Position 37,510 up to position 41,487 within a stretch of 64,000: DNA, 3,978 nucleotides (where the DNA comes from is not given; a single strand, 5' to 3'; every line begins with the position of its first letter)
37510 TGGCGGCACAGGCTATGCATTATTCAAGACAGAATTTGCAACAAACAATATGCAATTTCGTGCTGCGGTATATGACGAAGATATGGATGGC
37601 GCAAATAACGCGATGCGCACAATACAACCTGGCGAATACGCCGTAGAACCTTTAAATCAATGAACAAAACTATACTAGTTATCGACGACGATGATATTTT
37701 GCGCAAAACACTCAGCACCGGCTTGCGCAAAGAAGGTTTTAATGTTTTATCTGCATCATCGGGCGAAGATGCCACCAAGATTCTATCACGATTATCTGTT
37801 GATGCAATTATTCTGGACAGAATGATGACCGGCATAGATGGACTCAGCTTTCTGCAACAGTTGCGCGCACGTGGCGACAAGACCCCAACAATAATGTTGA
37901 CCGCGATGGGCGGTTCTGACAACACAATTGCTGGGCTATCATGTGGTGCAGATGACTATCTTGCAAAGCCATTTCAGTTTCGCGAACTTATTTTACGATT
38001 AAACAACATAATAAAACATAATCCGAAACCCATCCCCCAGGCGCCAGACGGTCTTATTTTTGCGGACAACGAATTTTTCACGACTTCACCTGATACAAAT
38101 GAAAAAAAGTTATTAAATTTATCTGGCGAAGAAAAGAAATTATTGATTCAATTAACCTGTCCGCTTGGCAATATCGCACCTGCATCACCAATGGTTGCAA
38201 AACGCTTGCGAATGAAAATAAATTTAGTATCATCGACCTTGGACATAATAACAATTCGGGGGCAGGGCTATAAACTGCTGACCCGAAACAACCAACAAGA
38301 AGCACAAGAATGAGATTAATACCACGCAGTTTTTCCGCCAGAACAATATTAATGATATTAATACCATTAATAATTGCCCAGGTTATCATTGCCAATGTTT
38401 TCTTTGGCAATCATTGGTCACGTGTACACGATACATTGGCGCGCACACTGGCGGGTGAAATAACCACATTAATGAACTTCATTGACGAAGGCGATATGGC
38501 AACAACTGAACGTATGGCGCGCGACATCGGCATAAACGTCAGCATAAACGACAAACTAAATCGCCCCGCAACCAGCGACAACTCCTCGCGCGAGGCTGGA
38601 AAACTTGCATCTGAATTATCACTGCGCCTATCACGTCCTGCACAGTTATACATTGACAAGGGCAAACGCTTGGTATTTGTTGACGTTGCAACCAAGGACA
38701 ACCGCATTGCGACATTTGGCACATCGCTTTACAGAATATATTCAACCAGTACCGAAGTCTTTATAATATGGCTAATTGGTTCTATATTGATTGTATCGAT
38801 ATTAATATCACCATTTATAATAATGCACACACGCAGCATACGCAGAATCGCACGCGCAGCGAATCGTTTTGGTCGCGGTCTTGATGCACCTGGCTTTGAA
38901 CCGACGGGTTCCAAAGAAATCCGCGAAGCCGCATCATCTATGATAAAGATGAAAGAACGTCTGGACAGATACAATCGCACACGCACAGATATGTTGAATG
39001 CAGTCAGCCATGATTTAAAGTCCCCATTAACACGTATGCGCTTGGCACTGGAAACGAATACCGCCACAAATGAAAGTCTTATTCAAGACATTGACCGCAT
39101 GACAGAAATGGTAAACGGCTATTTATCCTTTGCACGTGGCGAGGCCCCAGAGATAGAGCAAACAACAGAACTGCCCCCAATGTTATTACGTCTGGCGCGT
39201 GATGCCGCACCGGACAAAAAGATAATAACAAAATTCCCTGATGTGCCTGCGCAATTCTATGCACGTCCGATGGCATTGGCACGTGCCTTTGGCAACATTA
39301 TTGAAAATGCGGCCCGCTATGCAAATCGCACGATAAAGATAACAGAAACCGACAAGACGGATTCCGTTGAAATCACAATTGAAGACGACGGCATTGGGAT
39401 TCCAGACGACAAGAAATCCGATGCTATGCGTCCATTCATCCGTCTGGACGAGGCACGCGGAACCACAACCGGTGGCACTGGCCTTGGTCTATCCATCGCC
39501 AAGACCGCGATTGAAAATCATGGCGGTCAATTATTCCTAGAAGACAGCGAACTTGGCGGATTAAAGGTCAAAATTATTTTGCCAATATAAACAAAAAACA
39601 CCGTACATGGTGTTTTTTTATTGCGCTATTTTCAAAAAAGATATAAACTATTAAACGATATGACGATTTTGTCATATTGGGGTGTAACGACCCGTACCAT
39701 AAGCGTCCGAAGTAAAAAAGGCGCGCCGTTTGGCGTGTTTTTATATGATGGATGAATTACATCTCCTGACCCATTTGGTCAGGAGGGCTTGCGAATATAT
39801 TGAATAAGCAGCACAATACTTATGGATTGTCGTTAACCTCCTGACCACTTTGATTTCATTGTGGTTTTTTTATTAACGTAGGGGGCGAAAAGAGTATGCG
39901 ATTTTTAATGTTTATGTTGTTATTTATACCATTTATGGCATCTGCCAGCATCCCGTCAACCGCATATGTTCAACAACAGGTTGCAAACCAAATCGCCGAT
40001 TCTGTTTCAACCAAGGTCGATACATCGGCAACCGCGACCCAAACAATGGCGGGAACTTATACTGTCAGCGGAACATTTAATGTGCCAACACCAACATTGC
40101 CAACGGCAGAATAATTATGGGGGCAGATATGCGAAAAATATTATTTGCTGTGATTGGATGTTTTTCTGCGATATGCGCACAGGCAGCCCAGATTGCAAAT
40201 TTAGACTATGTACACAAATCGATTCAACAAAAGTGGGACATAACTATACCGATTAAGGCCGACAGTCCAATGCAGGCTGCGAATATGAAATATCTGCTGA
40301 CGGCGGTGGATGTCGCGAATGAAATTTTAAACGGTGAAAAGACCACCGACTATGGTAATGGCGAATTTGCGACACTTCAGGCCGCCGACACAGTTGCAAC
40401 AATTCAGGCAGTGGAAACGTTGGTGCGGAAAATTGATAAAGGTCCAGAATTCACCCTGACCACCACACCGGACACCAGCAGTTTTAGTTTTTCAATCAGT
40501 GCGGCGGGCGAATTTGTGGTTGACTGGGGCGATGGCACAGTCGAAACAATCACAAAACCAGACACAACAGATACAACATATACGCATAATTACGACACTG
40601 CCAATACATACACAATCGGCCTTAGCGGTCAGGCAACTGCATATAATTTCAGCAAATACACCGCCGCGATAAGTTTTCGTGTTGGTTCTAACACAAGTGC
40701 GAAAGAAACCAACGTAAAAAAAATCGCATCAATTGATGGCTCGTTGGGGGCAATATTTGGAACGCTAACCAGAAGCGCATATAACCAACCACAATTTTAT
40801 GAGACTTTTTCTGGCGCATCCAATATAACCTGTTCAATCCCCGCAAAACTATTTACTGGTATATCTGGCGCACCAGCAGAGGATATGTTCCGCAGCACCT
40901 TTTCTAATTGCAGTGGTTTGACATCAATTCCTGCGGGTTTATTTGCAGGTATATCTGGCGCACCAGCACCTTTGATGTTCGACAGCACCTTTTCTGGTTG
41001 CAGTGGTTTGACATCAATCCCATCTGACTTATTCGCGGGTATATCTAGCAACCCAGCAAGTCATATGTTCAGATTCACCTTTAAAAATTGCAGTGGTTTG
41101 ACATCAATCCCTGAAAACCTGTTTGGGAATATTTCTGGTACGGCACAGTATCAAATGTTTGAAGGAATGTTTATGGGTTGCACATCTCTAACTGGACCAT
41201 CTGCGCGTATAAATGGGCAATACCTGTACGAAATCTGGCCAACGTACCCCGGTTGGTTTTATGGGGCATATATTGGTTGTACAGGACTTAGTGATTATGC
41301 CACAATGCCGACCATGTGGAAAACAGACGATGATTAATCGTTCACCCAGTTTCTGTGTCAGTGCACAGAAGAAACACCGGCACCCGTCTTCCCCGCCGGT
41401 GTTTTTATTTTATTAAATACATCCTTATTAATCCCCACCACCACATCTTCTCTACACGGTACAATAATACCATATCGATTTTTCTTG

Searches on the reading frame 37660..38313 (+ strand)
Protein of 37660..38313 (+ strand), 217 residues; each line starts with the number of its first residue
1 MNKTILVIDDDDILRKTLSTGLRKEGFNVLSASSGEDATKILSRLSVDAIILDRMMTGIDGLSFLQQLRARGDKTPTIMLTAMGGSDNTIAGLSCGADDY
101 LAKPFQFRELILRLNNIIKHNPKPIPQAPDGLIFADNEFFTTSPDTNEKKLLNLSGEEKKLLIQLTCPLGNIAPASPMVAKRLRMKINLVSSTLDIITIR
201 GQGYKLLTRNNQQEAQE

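Call 52: search_protein_families(library=pfam, proteins=[window:37660-38313:+], max_evalue=0.00001)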
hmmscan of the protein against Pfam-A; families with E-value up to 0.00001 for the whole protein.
window:37660-38313:+ (217 aa): 1 family
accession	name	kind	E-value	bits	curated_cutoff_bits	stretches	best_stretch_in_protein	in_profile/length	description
PF00072.30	Response_reg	-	5.7e-29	101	30.2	1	5-114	1-110/111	Response regulator receiver domain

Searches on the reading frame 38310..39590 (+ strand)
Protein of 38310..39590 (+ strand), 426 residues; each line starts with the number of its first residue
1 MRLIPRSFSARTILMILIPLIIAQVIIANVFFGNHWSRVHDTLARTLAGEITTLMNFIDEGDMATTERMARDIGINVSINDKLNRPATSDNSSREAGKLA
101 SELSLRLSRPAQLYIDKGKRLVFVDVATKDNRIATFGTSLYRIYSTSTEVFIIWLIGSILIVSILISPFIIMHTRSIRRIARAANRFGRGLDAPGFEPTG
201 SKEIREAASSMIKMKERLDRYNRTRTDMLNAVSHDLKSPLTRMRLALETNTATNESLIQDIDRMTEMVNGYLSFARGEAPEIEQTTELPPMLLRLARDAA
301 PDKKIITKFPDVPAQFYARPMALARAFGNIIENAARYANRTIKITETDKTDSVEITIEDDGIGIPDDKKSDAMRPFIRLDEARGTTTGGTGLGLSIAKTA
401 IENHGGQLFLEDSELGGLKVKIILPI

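Call 52: search_protein_families(library=pfam, proteins=[window:38310-39590:+], max_evalue=0.00001)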
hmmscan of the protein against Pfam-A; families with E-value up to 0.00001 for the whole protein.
window:38310-39590:+ (426 aa): 2 families
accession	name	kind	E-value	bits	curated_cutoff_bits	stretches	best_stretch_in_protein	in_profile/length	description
PF02518.31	HATPase_c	-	9.9e-21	74.7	26.4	1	320-425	3-108/111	Histidine kinase-, DNA gyrase B-, and HSP90-like ATPase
PF00512.31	HisKA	-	7.1e-08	32.8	26.9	1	225-279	2-65/66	His Kinase A (phospho-acceptor) domain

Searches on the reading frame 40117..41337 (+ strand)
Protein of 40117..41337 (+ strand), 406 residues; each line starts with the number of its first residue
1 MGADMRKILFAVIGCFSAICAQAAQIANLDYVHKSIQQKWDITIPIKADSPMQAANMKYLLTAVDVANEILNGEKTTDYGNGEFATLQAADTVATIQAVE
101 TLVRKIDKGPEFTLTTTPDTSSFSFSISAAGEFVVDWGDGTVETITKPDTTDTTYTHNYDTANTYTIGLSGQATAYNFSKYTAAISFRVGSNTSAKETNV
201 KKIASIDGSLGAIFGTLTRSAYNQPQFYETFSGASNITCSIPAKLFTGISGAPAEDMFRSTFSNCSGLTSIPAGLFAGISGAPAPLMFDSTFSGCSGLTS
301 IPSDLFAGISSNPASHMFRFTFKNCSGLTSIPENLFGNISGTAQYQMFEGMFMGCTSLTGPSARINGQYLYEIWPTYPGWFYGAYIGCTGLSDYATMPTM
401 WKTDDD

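Call 63: search_protein_families(library=pfam, proteins=[window:40117-41337:+], max_evalue=0.00001)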
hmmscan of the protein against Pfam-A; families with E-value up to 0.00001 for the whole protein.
window:40117-41337:+ (406 aa): 0 families

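Call 73: search_protein_families(library=ncbifam, proteins=[window:40117-41334:+], max_evalue=0.01)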
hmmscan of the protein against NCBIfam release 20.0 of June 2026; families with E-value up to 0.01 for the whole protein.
window:40117-41334:+ (406 aa): 2 families
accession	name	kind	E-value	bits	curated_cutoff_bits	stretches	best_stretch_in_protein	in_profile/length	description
TIGR02167.2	Liste_lipo_26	repeat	2.6e-08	33.4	30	0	261-272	1-12/26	PARCEL repeat-containing surface protein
NF058578.1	CPR_pilus_PamR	equivalog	0.00028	19.9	300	1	134-171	184-222/297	pilus system RbmA-like protein PamR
